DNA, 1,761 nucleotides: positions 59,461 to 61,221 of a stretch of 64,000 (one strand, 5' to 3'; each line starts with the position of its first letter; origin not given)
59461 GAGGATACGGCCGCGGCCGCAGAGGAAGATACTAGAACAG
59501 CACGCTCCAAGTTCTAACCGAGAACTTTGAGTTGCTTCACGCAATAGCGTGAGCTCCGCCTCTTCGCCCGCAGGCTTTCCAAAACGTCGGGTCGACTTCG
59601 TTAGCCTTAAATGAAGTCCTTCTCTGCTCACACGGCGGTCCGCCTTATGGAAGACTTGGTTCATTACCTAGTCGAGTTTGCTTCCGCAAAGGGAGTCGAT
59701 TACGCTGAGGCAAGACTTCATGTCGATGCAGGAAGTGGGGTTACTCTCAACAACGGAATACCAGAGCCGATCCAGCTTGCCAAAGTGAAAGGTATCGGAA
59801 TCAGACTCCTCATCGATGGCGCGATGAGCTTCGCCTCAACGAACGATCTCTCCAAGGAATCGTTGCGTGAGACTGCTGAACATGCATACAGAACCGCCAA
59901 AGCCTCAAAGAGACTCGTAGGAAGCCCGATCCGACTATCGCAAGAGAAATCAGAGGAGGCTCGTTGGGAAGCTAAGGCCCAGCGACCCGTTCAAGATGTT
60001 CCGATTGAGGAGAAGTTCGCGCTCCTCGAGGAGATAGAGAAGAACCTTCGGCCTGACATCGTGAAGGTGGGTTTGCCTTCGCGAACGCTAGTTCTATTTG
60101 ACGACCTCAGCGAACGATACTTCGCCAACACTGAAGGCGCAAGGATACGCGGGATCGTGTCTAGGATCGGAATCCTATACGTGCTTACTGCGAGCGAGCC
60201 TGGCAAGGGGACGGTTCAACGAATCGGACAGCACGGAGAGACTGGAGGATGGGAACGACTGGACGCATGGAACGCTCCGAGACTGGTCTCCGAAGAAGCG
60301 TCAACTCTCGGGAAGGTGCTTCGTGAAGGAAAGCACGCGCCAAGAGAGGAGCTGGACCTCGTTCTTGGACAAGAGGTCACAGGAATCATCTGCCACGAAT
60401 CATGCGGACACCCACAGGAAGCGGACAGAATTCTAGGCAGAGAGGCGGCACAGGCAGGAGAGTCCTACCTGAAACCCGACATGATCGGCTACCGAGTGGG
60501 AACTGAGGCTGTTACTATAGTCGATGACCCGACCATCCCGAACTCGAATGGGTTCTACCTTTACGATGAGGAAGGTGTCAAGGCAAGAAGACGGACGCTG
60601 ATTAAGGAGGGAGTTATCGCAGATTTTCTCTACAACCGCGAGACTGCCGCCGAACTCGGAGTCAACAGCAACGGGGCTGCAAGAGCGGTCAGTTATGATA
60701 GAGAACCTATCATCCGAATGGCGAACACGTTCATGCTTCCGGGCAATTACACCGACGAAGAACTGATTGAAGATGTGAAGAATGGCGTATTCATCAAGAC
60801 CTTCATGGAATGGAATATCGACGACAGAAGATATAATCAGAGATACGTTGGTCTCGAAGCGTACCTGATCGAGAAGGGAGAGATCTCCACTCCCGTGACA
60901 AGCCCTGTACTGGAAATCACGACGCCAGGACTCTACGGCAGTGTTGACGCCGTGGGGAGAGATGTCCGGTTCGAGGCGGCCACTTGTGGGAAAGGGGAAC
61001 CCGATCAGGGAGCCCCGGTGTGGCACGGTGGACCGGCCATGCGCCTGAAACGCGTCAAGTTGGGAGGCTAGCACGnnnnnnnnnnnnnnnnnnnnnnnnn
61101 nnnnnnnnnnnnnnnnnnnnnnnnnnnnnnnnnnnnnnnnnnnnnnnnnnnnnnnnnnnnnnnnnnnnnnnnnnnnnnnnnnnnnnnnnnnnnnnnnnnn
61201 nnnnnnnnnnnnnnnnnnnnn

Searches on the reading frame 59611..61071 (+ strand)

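Call 12: search_protein_families(library=ncbifam, proteins=[window:59611-61071:+], max_evalue=0.00001)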
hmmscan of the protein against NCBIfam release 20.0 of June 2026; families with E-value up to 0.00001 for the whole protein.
window:59611-61071:+ (486 aa): 3 families
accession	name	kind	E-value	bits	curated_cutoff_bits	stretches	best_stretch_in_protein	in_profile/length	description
NF040952.1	Arch_mtprotase_TldD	equivalog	2.1e-58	198.2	635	1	20-485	3-443/443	zinc metalloprotease TldD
NF008006.0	PRK10735.1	equivalog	7.6e-39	133.4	513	1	26-486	30-479/481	metalloprotease TldD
NF008268.0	PRK11040.1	equivalog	5.1e-09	35.3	438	1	290-453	274-426/446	metalloprotease PmbA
